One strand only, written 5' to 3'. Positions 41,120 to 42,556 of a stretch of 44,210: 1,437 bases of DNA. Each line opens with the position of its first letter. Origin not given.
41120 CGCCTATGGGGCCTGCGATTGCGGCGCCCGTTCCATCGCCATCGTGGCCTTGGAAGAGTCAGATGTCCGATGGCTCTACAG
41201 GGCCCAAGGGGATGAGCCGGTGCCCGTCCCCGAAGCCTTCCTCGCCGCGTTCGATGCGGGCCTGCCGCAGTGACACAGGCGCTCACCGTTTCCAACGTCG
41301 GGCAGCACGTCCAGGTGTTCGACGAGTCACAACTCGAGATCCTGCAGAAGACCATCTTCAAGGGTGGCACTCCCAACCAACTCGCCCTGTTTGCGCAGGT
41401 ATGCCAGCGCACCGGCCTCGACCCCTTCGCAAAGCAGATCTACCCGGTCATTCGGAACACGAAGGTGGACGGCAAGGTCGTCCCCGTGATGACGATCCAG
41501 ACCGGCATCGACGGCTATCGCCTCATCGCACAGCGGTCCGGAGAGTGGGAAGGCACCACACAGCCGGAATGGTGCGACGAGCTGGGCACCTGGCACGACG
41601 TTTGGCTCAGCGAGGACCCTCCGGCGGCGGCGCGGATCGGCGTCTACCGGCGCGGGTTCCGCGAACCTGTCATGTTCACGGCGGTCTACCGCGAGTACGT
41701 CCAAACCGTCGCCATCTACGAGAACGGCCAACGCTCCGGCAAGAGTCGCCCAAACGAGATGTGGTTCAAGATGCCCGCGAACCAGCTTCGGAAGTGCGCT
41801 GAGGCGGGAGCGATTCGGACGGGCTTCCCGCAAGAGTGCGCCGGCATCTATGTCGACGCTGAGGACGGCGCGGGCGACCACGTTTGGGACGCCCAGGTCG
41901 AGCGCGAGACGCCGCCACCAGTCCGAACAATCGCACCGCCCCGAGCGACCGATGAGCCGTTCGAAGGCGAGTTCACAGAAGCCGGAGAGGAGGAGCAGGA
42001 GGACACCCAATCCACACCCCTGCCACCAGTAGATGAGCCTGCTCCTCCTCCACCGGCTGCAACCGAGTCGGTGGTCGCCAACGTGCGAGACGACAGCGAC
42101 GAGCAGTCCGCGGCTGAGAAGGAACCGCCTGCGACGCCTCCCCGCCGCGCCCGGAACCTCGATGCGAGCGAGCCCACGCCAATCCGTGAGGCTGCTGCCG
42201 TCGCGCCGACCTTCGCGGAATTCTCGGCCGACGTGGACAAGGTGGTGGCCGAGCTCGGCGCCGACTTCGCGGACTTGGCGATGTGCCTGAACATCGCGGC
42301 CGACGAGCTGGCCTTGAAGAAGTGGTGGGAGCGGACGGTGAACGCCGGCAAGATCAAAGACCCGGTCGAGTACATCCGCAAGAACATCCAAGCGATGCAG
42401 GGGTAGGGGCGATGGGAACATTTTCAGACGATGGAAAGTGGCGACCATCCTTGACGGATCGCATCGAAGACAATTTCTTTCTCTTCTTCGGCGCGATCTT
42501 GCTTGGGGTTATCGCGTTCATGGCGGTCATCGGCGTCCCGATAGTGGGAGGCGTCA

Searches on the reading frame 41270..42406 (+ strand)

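Call 30: search_protein_families(library=pfam, proteins=[window:41270-42406:+], max_evalue=0.01)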
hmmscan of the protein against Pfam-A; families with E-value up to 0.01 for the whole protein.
window:41270-42406:+ (378 aa): 1 family
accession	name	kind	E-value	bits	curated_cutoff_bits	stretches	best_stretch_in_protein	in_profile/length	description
PF03837.19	RecT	-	2.7e-23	83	24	1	17-199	3-187/198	RecT family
